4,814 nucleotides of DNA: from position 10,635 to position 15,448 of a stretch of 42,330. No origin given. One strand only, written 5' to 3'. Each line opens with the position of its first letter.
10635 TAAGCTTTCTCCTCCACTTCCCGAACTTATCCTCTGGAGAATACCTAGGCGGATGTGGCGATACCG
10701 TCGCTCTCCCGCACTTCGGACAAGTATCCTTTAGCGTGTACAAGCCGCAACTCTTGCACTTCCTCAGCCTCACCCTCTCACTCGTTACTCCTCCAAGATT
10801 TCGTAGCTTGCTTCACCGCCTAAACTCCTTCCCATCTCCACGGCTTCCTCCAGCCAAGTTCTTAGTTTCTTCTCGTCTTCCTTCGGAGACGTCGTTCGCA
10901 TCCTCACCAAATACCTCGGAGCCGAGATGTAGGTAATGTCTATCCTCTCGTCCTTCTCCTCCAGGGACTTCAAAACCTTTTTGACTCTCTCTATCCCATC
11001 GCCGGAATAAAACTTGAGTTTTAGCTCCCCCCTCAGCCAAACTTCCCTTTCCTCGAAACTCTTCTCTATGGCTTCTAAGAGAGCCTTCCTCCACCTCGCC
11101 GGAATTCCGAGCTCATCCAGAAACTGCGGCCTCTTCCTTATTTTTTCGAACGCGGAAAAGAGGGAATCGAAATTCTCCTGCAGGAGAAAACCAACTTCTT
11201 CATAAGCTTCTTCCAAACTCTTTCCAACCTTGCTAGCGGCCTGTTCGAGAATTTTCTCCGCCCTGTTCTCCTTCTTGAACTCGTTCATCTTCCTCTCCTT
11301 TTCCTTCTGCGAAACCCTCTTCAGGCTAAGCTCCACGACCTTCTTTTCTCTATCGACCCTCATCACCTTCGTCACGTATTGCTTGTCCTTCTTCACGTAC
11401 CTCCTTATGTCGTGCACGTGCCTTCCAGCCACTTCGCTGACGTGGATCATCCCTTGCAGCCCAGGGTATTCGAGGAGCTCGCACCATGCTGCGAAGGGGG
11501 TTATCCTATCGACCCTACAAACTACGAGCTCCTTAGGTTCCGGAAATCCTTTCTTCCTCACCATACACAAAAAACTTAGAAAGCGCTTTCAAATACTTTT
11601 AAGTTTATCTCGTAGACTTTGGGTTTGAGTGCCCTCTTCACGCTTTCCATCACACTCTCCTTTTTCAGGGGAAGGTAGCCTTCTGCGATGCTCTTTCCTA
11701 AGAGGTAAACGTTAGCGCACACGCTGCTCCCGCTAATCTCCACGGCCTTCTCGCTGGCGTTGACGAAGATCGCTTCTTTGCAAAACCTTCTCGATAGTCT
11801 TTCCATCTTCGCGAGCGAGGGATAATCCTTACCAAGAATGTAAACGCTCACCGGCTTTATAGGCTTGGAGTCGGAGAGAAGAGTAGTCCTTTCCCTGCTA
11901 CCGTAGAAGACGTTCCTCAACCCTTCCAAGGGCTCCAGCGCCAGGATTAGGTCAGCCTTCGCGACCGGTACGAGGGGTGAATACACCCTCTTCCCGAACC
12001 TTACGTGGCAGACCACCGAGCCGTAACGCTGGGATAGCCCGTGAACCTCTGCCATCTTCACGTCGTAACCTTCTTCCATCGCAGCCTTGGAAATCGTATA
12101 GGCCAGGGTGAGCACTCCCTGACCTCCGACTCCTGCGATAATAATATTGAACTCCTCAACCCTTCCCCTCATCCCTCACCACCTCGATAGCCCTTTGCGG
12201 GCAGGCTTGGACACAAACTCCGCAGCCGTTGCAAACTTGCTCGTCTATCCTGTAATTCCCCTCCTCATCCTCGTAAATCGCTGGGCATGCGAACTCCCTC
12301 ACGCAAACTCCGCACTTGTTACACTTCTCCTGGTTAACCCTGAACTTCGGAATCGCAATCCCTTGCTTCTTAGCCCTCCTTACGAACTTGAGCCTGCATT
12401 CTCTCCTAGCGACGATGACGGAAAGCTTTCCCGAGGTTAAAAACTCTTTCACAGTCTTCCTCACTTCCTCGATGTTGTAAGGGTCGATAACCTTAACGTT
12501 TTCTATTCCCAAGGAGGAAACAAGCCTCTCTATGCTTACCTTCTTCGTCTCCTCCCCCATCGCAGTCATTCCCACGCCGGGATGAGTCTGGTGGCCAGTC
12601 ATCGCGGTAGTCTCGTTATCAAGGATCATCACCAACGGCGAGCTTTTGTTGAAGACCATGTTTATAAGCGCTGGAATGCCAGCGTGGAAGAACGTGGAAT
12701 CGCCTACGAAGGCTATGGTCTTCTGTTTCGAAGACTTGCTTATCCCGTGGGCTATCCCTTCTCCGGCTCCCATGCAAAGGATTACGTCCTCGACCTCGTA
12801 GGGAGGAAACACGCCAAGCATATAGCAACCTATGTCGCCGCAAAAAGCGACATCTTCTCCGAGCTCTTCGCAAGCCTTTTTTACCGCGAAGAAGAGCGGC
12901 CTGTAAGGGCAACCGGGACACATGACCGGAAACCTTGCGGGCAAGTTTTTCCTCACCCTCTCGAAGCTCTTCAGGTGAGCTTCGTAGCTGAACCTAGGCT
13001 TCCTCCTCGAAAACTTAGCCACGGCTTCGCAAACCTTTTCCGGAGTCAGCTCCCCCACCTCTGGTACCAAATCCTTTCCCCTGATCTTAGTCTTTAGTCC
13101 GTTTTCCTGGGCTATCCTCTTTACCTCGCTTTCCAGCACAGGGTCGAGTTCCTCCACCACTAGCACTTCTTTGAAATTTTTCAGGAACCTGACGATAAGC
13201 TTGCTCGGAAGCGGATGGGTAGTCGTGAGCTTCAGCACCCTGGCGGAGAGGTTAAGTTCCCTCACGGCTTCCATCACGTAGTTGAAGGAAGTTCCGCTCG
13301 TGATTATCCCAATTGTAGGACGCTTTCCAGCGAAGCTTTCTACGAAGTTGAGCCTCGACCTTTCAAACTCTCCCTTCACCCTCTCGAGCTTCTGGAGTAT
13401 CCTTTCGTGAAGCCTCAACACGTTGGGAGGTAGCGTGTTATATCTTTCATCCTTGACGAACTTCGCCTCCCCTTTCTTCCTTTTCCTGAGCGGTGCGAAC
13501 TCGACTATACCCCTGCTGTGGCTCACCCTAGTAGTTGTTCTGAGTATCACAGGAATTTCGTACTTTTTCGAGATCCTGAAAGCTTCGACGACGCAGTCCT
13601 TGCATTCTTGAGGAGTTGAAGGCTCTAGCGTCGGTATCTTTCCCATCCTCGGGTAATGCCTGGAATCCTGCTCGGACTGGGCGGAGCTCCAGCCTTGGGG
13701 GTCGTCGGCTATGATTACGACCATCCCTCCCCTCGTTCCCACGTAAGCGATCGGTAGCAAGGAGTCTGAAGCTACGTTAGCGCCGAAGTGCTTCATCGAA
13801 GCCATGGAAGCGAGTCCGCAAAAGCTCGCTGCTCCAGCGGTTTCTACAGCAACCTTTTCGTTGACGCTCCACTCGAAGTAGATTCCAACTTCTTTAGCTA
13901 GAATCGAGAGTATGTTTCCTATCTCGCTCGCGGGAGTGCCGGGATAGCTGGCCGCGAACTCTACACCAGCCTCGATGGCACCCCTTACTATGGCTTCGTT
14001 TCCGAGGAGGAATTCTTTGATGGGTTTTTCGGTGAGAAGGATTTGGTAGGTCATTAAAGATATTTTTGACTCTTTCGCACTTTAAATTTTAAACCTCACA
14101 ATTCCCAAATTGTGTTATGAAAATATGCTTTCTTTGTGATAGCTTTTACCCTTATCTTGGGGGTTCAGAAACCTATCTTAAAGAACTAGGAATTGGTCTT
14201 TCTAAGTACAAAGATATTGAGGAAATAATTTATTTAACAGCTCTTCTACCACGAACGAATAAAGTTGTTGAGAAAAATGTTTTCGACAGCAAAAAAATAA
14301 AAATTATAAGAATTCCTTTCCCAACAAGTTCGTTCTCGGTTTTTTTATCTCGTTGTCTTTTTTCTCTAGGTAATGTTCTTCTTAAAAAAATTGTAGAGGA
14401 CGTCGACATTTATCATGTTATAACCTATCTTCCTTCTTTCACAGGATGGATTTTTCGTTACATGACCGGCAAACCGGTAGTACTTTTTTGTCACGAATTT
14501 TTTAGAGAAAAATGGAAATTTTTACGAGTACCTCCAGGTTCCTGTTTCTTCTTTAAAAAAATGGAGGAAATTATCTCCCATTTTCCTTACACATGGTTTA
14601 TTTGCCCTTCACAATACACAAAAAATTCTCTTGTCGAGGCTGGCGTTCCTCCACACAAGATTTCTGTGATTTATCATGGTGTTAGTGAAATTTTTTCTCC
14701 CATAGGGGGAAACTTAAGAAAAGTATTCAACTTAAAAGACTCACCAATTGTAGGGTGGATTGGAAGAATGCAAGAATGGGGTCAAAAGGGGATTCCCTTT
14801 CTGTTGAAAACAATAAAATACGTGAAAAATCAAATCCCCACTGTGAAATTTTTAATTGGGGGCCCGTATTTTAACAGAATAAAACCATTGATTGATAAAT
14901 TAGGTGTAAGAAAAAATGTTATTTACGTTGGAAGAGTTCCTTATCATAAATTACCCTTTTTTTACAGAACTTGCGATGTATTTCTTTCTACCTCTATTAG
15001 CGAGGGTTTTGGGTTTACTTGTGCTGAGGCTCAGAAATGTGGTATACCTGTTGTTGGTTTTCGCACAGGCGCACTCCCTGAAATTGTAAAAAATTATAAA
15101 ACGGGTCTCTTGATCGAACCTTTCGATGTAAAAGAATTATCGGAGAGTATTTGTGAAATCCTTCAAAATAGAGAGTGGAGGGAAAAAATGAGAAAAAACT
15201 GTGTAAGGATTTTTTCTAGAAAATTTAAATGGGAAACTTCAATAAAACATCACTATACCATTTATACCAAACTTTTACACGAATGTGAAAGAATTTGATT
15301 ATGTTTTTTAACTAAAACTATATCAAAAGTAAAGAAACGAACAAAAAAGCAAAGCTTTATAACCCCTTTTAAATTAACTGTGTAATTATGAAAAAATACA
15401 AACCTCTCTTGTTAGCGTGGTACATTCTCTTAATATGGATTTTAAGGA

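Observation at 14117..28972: Candidate envelope module: GT4 + AglB + a 3273-aa sequon-saturated type-I membrane protein bracketed by two paralogous KaiC-like ATPases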

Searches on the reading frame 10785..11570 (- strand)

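Call 8: search_protein_families(library=pfam, proteins=[window:10785-11570:-], max_evalue=0.001)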
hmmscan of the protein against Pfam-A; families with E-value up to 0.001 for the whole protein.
window:10785-11570:- (261 aa): 2 families
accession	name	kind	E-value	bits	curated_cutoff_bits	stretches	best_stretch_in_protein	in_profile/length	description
PF07541.17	EIF_2_alpha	-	2.2e-24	86.1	22.8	1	122-227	1-112/114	Eukaryotic translation initiation factor 2 alpha subunit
PF00575.29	S1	-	2.4e-07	31.5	22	1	19-84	11-74/74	S1 RNA binding domain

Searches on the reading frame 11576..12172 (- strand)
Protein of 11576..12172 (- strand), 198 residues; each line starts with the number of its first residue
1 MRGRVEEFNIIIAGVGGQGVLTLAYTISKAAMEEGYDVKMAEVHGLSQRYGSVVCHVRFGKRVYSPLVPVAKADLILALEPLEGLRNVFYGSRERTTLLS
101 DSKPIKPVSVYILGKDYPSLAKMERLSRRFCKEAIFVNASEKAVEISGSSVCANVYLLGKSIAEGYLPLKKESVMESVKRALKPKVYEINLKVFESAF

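Call 3: search_protein_families(library=pfam, proteins=[window:11576-12172:-], max_evalue=0.01)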
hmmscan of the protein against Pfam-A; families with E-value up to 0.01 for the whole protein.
window:11576-12172:- (198 aa): 1 family
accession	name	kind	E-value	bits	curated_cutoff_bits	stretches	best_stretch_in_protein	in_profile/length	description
PF01558.24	POR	-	5.3e-32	111.8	27.4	1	16-198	1-172/173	Pyruvate ferredoxin/flavodoxin oxidoreductase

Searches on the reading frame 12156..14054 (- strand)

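Call 3: search_protein_families(library=pfam, proteins=[window:12156-14054:-], max_evalue=0.01)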
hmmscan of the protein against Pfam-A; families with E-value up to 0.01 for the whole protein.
window:12156-14054:- (632 aa): 12 families
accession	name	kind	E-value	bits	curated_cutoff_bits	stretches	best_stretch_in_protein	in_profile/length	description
PF02775.26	TPP_enzyme_C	-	3.4e-20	72.8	21.9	1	407-548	1-150/151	Thiamine pyrophosphate enzyme, C-terminal TPP binding domain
PF01855.24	POR_N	-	1.7e-13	51.3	27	1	25-204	2-185/231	Pyruvate flavodoxin/ferredoxin oxidoreductase, thiamine diP-bdg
PF00037.32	Fer4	-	1.7e-10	40.7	21.1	1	602-624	2-24/24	4Fe-4S binding domain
PF13237.11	Fer4_10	-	1.1e-07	32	25.5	2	572-619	3-53/53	4Fe-4S dicluster domain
PF12797.12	Fer4_2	-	1.6e-07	31.3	24.5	2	602-619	4-21/22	4Fe-4S binding domain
PF02780.25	Transketolase_C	-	4.6e-06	27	25.9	1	246-326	10-98/124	Transketolase, C-terminal domain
PF12838.12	Fer4_7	-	8.7e-06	26.5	27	1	577-622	1-52/52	4Fe-4S dicluster domain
PF14697.11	Fer4_21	-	1e-05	26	35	1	572-624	2-58/59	4Fe-4S dicluster domain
PF12837.12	Fer4_6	-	4.6e-05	23.6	25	2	602-623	3-24/24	4Fe-4S binding domain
PF17147.9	PFOR_II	-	0.00045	21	27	1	251-318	6-81/102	Pyruvate:ferredoxin oxidoreductase core domain II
PF13187.11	Fer4_9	-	0.0014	19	27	1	577-623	1-52/52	4Fe-4S dicluster domain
PF25160.1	LdpA_Fe-S-bd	-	0.0021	18.2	27.6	0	590-626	13-46/49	LdpA Fe-S cluster-binding domain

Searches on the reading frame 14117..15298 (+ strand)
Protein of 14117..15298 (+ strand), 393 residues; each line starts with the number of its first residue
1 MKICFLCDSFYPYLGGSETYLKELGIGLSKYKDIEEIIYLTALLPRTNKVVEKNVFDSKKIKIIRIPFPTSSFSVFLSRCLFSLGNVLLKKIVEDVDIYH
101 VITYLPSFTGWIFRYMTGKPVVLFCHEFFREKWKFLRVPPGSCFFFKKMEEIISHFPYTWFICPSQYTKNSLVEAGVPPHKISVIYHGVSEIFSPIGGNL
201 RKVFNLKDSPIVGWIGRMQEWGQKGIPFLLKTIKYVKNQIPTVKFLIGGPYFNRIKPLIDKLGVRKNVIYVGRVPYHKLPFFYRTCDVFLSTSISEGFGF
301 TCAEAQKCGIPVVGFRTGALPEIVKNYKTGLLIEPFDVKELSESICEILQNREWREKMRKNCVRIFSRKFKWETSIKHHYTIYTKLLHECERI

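Call 3: search_protein_families(library=pfam, proteins=[window:14117-15298:+], max_evalue=0.01)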
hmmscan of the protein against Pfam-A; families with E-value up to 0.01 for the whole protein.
window:14117-15298:+ (393 aa): 6 families
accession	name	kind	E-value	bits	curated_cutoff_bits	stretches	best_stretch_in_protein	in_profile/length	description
PF00534.26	Glycos_transf_1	-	1.2e-37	129.5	26.4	1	201-361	6-168/172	Glycosyl transferases group 1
PF13692.12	Glyco_trans_1_4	-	1.6e-29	103.4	27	1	210-351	2-142/142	Glycosyl transferases group 1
PF13439.12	Glyco_transf_4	-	1.1e-15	58.5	28.5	1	15-189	2-166/170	Glycosyltransferase Family 4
PF13524.12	Glyco_trans_1_2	-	3.1e-06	27.6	25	1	238-374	11-137/144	Glycosyl transferase-like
PF20706.3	GT4-conflict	-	5.7e-05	22.7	26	1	215-318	203-315/385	Family 4 Glycosyltransferase in conflict systems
PF13579.12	Glyco_trans_4_4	-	0.0023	18.7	29.7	1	60-186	39-156/158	Glycosyl transferase 4-like domain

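Call 37: search_protein_families(library=ncbifam, proteins=[window:14117-15298:+], max_evalue=0.001)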
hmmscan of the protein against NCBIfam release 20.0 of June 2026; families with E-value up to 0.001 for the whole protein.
window:14117-15298:+ (393 aa): 34 families (the best 25 are shown)
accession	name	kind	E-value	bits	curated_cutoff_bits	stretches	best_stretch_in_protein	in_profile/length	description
TIGR03999.1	thiol_BshA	equivalog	3.4e-26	92.1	273.7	1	209-387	199-374/375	N-acetyl-alpha-D-glucosaminyl L-malate synthase BshA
TIGR02149.1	glgA_Coryne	subfamily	2.9e-25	89.2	302.4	1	88-386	76-390/391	glycogen synthase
TIGR03449.1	mycothiol_MshA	equivalog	1e-23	84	462.5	1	100-388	107-405/406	D-inositol-3-phosphate glycosyltransferase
TIGR04063.1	stp3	hypoth_equivalog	1e-22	80.6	442.05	1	168-387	168-396/397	TIGR04063 family PEP-CTERM/XrtA system glycosyltransferase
TIGR04157.1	glyco_rSAM_CFB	subfamily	8e-22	77.8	400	1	161-378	173-401/406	TIGR04157 family glycosyltransferase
TIGR03088.1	stp2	hypoth_equivalog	9.8e-22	77.5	409.05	1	172-387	151-374/374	TIGR03088 family PEP-CTERM/XrtA system glycosyltransferase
NF053787.1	GlcN_PG_synth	equivalog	1.5e-18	66.8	480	1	158-387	144-360/361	N-acetylglucosaminyl phosphatidylglycerol synthase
TIGR04047.1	MSMEG_0565_glyc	hypoth_equivalog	7.8e-17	61.4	259.85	1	199-384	183-372/373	MSMEG_0565 family glycosyltransferase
NF047684.1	TeichurnBiosyTuaC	equivalog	1.5e-16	60.3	550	1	201-386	210-389/391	teichuronic acid biosynthesis protein TuaC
NF041876.1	EPS_EpsE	equivalog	7.8e-16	58.3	400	1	224-374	227-384/389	exopolysaccharide biosynthesis GT4 family glycosyltransferase EpsE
TIGR02472.1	sucr_P_syn_N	equivalog_domain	4.1e-14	52.2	576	1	259-380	310-435/439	sucrose-phosphate synthase, putative, glycosyltransferase domain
NF041010.1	glycosy_Agl16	equivalog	4.9e-14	52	575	1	161-386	137-351/352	glycosylation protein Agl16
NF038229.1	Glyco4_Geo_Pelo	equivalog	2e-13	50.1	400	1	224-387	174-337/338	GPMC system family 4 glycosyltransferase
NF049988.1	MGlcDAGSynMgs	equivalog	5.6e-13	49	400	1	223-390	225-391/398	alpha-monoglucosyldiacylglycerol synthase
NF038295.1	EPS_HpsP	equivalog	2e-12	46.8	550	1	198-386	195-387/388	hormogonium polysaccharide biosynthesis glycosyltransferase HpsP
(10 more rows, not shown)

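Call 90: search_protein_families(library=padloc, proteins=[window:14117-15298:+], max_evalue=0.001)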
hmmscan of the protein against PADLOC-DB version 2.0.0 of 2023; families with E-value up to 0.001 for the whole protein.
window:14117-15298:+ (393 aa): 0 families
